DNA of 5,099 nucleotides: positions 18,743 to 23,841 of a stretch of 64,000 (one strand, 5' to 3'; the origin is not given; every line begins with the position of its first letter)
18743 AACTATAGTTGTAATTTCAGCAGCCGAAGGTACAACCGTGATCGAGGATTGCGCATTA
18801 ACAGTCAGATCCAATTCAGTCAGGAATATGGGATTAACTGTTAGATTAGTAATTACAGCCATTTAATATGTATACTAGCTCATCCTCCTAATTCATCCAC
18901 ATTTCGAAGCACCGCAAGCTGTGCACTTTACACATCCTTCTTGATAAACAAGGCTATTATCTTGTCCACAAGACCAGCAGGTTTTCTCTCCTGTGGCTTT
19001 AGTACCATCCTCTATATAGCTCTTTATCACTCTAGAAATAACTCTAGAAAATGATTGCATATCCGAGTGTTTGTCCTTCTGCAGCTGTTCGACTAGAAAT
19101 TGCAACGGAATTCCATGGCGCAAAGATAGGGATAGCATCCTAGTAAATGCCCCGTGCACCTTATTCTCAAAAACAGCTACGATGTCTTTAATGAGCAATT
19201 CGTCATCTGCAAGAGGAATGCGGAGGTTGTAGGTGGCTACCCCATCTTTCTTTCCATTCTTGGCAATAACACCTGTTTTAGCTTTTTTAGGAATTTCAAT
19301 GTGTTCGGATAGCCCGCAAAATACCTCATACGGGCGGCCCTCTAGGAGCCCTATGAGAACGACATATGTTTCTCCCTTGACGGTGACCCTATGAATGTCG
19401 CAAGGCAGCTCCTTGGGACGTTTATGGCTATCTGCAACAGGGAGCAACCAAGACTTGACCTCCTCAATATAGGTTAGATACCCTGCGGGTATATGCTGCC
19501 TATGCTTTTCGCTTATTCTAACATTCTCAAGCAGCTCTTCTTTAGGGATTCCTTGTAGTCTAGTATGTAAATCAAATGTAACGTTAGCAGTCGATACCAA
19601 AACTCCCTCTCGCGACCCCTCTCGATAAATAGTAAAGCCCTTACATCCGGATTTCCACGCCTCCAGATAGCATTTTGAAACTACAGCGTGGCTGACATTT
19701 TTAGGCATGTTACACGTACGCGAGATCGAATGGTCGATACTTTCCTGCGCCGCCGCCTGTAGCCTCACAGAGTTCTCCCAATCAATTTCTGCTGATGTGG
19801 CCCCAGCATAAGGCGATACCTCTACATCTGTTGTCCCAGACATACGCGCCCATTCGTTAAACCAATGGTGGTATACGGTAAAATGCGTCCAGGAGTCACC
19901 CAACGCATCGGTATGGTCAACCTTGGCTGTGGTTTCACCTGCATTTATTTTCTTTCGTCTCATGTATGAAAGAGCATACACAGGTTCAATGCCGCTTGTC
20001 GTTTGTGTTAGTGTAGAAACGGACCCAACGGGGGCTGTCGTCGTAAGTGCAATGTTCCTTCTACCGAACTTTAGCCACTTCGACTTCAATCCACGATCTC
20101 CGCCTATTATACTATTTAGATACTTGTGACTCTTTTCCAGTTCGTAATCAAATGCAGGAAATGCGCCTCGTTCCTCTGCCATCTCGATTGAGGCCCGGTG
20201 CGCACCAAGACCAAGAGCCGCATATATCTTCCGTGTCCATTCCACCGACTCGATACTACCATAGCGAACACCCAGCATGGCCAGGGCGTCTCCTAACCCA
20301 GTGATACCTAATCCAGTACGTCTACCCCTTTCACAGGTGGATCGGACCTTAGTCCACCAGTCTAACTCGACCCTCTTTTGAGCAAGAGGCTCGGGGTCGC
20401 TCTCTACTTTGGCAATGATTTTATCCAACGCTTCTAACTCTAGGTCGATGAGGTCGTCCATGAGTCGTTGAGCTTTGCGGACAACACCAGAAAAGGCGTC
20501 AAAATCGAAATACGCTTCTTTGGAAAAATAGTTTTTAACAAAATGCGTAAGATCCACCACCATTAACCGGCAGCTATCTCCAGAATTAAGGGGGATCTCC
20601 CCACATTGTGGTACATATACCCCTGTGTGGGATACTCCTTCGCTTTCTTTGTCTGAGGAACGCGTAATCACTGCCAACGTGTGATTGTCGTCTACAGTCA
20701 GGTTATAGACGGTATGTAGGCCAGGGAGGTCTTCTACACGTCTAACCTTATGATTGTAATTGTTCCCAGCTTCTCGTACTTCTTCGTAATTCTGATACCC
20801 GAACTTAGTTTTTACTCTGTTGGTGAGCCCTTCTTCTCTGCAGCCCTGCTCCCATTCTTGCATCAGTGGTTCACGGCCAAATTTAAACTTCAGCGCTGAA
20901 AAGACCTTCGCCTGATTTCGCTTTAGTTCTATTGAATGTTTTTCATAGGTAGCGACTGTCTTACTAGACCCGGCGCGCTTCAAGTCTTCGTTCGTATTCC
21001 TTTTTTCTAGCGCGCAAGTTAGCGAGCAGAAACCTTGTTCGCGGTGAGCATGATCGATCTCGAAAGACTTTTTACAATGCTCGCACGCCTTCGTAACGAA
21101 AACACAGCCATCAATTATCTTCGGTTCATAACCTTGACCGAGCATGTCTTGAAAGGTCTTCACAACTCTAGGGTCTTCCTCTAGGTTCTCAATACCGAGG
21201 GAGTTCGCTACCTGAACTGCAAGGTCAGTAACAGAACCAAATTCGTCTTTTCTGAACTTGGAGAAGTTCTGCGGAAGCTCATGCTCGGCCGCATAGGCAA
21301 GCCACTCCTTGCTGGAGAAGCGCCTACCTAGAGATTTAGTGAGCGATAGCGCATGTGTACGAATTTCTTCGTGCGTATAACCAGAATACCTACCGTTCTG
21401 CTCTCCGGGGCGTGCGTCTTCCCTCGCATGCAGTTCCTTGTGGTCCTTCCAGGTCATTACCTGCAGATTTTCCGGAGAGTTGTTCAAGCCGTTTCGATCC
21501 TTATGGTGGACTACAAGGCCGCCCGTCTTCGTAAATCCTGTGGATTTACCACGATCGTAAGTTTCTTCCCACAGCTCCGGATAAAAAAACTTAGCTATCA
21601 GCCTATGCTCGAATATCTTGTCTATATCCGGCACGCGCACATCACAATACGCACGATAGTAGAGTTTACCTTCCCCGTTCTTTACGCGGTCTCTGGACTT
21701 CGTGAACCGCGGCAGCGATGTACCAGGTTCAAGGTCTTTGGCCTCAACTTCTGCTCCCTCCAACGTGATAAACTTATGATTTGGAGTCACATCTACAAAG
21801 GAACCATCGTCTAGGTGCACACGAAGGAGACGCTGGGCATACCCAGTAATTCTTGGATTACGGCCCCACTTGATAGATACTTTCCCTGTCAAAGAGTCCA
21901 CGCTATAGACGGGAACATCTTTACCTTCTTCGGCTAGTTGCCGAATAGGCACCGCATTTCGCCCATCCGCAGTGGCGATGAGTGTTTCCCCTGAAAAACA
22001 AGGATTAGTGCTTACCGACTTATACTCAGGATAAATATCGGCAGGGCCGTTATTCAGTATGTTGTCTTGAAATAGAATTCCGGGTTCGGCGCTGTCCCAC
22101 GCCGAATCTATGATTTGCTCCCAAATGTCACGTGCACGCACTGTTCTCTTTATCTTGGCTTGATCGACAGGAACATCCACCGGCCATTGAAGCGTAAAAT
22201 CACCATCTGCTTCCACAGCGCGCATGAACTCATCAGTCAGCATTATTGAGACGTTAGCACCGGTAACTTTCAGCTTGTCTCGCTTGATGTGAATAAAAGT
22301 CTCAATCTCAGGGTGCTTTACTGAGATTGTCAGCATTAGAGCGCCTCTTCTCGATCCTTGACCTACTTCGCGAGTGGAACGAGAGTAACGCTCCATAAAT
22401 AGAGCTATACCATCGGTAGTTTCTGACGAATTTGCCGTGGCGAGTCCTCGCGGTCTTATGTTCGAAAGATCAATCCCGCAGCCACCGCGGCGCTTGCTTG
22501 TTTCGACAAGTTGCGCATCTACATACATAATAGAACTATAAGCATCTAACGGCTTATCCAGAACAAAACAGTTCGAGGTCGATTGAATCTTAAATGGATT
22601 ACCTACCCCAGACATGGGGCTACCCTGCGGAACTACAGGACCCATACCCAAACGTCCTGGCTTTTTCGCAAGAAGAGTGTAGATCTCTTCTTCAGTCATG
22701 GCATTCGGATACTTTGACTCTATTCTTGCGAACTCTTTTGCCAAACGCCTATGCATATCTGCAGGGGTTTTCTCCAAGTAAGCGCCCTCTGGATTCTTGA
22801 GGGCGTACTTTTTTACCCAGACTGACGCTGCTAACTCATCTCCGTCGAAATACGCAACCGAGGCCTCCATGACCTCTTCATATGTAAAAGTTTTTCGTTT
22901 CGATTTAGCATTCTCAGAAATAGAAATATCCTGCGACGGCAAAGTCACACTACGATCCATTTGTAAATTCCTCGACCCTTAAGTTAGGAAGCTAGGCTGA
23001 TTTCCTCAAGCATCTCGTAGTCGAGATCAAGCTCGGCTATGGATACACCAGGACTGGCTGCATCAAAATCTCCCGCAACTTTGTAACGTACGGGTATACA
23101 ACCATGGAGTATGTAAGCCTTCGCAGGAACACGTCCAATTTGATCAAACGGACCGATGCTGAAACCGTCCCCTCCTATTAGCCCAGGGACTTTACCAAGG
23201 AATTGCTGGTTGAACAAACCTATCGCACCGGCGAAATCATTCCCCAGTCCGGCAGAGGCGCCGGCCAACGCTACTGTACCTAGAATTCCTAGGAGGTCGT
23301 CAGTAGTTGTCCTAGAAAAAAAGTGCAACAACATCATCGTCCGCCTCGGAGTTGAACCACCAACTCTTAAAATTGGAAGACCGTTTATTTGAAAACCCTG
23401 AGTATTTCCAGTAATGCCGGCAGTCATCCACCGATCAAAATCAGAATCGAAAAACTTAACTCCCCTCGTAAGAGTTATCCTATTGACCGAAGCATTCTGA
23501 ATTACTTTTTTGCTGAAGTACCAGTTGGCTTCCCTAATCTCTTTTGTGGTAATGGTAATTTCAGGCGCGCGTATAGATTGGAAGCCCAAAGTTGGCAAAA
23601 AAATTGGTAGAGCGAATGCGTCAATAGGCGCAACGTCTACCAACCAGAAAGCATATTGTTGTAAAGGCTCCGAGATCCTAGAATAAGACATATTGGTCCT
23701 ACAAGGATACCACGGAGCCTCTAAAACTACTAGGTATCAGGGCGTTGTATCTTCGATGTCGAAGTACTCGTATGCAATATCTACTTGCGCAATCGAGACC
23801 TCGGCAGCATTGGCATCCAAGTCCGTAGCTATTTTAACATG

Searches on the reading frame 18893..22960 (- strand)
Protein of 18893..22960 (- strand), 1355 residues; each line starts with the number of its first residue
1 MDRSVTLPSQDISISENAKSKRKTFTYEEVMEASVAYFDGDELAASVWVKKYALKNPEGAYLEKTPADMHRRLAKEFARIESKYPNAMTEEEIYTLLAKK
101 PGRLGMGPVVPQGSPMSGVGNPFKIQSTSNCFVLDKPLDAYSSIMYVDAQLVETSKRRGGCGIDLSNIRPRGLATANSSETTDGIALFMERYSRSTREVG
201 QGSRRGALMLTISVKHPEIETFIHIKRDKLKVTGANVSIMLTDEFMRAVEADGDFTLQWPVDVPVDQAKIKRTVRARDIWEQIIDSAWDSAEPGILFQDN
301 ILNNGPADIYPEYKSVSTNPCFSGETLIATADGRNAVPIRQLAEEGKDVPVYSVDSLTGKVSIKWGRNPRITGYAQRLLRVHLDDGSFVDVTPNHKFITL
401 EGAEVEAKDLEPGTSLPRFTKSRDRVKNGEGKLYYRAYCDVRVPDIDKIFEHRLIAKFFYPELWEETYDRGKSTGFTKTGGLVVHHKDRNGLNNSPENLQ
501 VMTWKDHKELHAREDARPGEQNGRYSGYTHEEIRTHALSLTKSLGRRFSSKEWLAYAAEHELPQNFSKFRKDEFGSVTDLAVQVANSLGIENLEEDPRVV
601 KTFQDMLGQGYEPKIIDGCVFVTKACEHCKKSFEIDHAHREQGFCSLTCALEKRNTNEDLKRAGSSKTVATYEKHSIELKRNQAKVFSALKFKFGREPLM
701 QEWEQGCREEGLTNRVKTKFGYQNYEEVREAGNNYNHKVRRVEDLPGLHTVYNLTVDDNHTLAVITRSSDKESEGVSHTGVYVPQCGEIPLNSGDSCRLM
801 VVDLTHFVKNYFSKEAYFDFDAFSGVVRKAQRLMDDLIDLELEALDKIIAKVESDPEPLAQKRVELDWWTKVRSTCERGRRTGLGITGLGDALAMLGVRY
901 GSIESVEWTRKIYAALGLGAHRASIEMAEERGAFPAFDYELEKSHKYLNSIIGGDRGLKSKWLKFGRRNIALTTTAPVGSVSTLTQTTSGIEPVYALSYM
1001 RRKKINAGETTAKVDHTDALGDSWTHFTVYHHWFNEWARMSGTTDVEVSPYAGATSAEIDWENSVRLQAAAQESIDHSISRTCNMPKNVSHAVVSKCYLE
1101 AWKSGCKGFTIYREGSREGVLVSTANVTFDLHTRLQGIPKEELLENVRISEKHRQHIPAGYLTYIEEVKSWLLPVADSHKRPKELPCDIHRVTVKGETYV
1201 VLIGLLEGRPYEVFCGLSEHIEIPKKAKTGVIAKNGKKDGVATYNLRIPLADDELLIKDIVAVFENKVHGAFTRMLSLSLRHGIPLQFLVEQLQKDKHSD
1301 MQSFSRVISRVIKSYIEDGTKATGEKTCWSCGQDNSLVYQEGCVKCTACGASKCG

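Call 3: search_protein_families(library=pfam, proteins=[window:18893-22960:-], max_evalue=0.01)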
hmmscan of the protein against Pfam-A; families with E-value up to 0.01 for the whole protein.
window:18893-22960:- (1355 aa): 5 families
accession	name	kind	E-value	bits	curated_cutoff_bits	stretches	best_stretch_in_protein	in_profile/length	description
PF02867.20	Ribonuc_red_lgC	-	1.3e-85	288.5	23.9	1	129-1112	1-523/523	Ribonucleotide reductase, barrel domain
PF14890.11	Intein_splicing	-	7.4e-10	39.3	35.8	1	331-760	4-144/155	Intein splicing domain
PF00317.26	Ribonuc_red_lgN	-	2.2e-07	31.3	28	1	41-99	4-59/77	Ribonucleotide reductase, all-alpha domain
PF13392.12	HNH_3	-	2.6e-07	30.6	24.8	1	452-507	4-44/46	HNH endonuclease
PF12637.14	TSCPD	-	0.00072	20.3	22.8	1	1271-1315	42-87/88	TSCPD domain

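Call 68: search_protein_families(library=ncbifam, proteins=[window:18893-22960:-], max_evalue=0.01)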
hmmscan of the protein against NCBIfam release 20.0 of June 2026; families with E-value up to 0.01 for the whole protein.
window:18893-22960:- (1355 aa): 24 families
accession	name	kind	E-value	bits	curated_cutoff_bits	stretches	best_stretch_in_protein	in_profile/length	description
TIGR02504.1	NrdJ_Z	equivalog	1e-132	443.8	399.95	2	786-1120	282-604/606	adenosylcobalamin-dependent ribonucleoside-diphosphate reductase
NF006417.0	PRK08665.1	equivalog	1.4e-103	347.6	961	3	871-1355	338-759/759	vitamin B12-dependent ribonucleotide reductase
NF005010.0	PRK06406.1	subfamily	3.4e-66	224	1125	3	871-1128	492-731/771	vitamin B12-dependent ribonucleotide reductase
NF005401.0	PRK06948.1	subfamily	2.1e-64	218.2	906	3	876-1119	360-587/604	ribonucleotide reductase-like protein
TIGR02506.1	NrdE_NrdA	equivalog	8.5e-59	199.5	341.05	2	786-1110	294-610/616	ribonucleoside-diphosphate reductase subunit alpha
NF005991.0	PRK08115.1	equivalog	3.3e-53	180.8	854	4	878-1140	544-795/858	vitamin B12-dependent ribonucleotide reductase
NF006207.0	PRK08332.1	equivalog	2.7e-52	177.4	2400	2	779-1118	1235-1558/1684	vitamin B12-dependent ribonucleotide reductase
NF006577.0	PRK09102.1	equivalog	9.2e-41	139.8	620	2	131-308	94-269/604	ribonucleoside-diphosphate reductase subunit alpha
NF005122.0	PRK06556.1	equivalog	4.7e-40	137.2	859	4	964-1215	538-781/960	vitamin B12-dependent ribonucleotide reductase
NF005736.0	PRK07562.1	equivalog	1.5e-31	108.9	1737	3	235-303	397-460/1222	vitamin B12-dependent ribonucleotide reductase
NF006665.0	PRK09209.1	equivalog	5.3e-29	101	1057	3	872-1004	532-667/761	ribonucleoside-diphosphate reductase subunit alpha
NF005483.0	PRK07088.1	equivalog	7e-28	97.2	1214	2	873-1006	537-673/764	ribonucleoside-diphosphate reductase subunit alpha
NF005101.0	PRK06539.1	equivalog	5.9e-20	70.9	988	2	876-1109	506-755/822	ribonucleoside-diphosphate reductase subunit alpha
NF006279.0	PRK08447.1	equivalog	1.7e-18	66.5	1082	2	870-999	536-682/789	ribonucleoside-diphosphate reductase subunit alpha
NF009028.0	PRK12364.1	equivalog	3.9e-18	64.8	1377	1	873-1004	615-749/842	ribonucleoside-diphosphate reductase subunit alpha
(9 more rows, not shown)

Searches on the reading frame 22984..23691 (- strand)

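Call 5: search_protein_families(library=pfam, proteins=[window:22984-23691:-], max_evalue=0.01)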
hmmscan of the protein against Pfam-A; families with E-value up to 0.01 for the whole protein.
window:22984-23691:- (235 aa): 1 family
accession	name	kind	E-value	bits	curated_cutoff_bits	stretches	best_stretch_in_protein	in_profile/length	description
PF06841.18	Phage_T4_gp19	-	1.8e-09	38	28.2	2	36-97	16-77/134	T4-like virus tail tube protein gp19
